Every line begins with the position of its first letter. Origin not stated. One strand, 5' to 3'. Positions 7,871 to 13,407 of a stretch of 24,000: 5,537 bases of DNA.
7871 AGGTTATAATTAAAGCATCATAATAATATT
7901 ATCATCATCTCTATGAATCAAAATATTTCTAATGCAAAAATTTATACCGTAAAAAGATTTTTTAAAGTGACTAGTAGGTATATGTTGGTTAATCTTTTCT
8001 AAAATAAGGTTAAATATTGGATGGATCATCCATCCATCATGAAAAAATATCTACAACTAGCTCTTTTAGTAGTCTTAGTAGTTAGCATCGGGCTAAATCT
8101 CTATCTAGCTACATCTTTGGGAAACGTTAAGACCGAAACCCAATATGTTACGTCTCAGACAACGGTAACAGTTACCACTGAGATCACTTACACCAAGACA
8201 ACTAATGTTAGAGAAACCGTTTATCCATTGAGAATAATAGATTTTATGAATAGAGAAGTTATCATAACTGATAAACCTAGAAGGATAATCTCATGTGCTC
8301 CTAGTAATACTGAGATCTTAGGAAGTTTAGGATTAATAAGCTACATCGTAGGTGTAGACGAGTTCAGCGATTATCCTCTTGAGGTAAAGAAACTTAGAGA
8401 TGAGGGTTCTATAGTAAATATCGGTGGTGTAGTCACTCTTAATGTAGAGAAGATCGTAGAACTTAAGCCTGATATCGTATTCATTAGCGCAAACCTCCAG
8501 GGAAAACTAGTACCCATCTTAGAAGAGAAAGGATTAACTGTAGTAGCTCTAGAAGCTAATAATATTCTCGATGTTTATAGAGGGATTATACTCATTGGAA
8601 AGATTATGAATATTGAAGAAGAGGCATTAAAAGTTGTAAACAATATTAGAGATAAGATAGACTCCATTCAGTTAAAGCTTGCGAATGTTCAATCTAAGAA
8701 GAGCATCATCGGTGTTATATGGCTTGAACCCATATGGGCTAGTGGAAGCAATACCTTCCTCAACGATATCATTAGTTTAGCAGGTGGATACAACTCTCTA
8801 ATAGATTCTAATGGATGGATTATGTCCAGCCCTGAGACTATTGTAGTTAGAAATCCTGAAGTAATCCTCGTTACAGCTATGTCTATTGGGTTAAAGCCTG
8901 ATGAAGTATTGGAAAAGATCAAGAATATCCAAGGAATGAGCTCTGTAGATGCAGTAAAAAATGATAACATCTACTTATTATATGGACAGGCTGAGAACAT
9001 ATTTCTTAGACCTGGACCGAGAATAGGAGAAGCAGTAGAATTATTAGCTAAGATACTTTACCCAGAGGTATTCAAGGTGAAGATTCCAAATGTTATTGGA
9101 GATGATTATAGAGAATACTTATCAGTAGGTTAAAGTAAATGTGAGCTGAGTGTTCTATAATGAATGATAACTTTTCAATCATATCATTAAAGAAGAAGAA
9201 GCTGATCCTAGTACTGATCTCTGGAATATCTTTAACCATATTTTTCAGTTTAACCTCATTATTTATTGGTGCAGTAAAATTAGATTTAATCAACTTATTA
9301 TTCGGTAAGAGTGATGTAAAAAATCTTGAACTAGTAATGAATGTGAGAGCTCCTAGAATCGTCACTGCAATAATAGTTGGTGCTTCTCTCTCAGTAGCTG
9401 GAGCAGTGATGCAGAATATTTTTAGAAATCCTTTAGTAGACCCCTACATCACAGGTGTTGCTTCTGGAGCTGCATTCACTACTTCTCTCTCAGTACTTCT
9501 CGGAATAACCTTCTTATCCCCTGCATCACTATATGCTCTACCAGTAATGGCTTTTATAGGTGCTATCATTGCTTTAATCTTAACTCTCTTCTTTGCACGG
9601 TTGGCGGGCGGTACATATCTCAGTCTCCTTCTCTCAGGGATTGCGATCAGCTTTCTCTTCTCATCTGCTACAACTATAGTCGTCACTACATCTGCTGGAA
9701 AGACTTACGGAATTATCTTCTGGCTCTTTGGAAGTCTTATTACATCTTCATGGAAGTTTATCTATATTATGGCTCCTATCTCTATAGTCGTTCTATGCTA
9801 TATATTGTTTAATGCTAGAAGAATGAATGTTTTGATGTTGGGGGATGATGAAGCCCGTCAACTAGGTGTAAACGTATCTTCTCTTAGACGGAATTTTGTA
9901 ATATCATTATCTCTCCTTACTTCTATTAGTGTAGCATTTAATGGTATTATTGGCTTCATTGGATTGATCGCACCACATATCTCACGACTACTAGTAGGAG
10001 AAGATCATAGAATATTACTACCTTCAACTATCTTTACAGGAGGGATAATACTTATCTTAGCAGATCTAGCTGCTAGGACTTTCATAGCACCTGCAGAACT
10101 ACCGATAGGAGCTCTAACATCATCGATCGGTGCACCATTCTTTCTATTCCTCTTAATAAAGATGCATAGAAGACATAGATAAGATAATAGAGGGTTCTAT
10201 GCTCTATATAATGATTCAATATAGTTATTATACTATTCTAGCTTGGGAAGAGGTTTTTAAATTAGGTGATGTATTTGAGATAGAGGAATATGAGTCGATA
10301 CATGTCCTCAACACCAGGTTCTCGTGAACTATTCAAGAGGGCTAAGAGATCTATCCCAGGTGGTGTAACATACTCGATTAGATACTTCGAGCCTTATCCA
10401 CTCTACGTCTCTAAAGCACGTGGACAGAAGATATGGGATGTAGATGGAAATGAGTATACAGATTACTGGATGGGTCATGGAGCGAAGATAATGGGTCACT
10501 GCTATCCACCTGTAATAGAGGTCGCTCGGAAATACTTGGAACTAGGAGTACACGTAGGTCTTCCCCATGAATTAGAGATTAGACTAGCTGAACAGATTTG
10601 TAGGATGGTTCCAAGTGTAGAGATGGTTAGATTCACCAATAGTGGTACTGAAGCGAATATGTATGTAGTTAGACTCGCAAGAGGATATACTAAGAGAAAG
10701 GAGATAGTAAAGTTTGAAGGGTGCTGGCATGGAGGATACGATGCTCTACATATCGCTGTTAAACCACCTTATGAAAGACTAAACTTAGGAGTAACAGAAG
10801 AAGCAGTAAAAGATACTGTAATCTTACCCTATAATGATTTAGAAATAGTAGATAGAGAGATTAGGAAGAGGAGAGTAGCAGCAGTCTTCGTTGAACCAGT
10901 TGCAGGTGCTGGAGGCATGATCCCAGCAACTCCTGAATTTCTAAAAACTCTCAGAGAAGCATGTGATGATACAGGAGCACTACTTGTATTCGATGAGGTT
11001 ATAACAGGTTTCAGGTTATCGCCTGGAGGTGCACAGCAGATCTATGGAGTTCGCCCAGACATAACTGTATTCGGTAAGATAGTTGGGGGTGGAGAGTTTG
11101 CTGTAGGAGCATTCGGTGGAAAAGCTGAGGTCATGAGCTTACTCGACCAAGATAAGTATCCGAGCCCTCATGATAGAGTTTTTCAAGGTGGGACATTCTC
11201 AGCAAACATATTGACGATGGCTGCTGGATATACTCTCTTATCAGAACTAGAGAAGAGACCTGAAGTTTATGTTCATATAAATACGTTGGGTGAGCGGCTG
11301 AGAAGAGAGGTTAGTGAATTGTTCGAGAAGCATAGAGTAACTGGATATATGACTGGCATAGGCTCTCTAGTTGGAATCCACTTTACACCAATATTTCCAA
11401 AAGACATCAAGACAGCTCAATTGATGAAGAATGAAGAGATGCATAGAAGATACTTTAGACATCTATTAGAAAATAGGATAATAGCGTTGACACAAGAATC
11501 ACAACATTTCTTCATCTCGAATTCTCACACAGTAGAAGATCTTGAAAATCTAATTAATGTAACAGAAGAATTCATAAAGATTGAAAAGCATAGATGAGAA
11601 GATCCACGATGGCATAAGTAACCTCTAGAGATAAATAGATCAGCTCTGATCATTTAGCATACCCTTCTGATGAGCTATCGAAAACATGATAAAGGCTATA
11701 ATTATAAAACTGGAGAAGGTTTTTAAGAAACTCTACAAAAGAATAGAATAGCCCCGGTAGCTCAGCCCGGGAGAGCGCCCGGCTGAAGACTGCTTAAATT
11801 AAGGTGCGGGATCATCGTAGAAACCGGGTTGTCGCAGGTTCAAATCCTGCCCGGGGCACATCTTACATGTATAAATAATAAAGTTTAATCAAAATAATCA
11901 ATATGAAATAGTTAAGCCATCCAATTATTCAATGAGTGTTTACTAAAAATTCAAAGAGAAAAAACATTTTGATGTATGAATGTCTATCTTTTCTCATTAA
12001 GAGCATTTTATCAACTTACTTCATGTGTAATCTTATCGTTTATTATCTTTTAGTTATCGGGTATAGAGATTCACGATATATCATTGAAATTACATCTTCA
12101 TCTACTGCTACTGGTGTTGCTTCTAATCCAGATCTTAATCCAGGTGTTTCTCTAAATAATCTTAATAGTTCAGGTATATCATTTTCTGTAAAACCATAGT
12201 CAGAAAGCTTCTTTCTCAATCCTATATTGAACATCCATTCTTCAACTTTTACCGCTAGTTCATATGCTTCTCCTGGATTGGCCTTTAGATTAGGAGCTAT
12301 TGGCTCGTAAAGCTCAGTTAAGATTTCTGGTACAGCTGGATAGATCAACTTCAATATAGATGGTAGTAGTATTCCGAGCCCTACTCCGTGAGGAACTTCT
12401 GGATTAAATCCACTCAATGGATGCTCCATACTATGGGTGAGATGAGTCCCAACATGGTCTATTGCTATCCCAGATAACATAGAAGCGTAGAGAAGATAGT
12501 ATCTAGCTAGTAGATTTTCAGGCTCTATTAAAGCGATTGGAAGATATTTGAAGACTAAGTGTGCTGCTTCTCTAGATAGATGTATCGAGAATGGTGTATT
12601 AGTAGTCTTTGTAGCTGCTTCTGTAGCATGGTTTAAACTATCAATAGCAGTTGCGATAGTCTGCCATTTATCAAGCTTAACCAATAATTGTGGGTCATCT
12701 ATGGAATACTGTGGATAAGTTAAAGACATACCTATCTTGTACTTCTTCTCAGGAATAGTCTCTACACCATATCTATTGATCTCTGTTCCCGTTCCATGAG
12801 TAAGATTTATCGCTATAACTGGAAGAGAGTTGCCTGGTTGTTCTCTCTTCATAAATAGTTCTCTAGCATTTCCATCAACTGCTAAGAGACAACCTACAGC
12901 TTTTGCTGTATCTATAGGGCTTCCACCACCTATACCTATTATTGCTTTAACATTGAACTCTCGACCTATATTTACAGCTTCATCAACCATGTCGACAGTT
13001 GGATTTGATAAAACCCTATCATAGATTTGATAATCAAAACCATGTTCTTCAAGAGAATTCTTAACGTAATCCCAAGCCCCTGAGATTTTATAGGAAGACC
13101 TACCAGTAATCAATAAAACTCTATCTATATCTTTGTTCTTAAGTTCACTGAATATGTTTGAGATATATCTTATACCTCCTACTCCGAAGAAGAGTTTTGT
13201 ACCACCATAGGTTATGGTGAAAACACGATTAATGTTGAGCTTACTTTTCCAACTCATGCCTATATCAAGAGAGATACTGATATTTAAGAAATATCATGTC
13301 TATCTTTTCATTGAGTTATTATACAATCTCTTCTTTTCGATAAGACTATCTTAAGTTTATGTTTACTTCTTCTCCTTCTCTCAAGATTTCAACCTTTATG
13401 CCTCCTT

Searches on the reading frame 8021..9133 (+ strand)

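Call 65: search_protein_families(library=pfam, proteins=[window:8021-9133:+], max_evalue=0.00001)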
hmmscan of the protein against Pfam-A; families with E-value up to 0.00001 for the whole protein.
window:8021-9133:+ (370 aa): 1 family
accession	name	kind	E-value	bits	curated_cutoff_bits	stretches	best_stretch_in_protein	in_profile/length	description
PF01497.23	Peripla_BP_2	-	5.3e-32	111.5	27.5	1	89-320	1-231/235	Periplasmic binding protein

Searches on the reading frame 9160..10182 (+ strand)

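Call 65: search_protein_families(library=pfam, proteins=[window:9160-10182:+], max_evalue=0.00001)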
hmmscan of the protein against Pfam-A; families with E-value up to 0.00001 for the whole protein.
window:9160-10182:+ (340 aa): 1 family
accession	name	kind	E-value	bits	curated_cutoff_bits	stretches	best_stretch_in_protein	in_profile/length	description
PF01032.23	FecCD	-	2.6e-91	306.4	26.5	1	25-334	1-311/311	FecCD transport family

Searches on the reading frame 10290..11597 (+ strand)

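Call 65: search_protein_families(library=pfam, proteins=[window:10290-11597:+], max_evalue=0.00001)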
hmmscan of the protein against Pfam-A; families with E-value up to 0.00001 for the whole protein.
window:10290-11597:+ (435 aa): 1 family
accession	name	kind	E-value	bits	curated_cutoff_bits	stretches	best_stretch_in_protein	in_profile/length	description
PF00202.27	Aminotran_3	-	3.3e-62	210.9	30.5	1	35-370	8-355/403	Aminotransferase class-III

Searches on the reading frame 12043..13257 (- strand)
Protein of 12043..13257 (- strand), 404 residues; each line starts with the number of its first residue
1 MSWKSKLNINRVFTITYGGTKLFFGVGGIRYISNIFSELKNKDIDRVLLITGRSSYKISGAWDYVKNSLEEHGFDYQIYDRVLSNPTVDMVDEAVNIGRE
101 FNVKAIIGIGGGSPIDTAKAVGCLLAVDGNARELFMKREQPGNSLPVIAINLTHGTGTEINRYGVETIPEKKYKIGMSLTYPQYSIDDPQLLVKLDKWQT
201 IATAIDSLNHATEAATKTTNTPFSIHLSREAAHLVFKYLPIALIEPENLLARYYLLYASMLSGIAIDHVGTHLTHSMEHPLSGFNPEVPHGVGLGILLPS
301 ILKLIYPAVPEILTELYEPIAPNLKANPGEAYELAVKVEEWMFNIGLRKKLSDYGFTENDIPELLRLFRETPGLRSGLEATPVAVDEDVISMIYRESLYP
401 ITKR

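Call 65: search_protein_families(library=pfam, proteins=[window:12043-13257:-], max_evalue=0.00001)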
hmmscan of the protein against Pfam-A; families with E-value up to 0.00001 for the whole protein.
window:12043-13257:- (404 aa): 3 families
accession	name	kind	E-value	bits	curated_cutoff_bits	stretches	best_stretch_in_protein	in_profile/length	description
PF00465.25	Fe-ADH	-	8.8e-39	133.2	31.3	1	20-189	2-168/168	Iron-containing alcohol dehydrogenase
PF25137.1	ADH_Fe_C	-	1e-28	100.8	27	1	200-395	1-191/194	Fe-containing alcohol dehydrogenase family, C-terminal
PF13685.12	Fe-ADH_2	-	4.5e-09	36.9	28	1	29-124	7-96/149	Iron-containing alcohol dehydrogenase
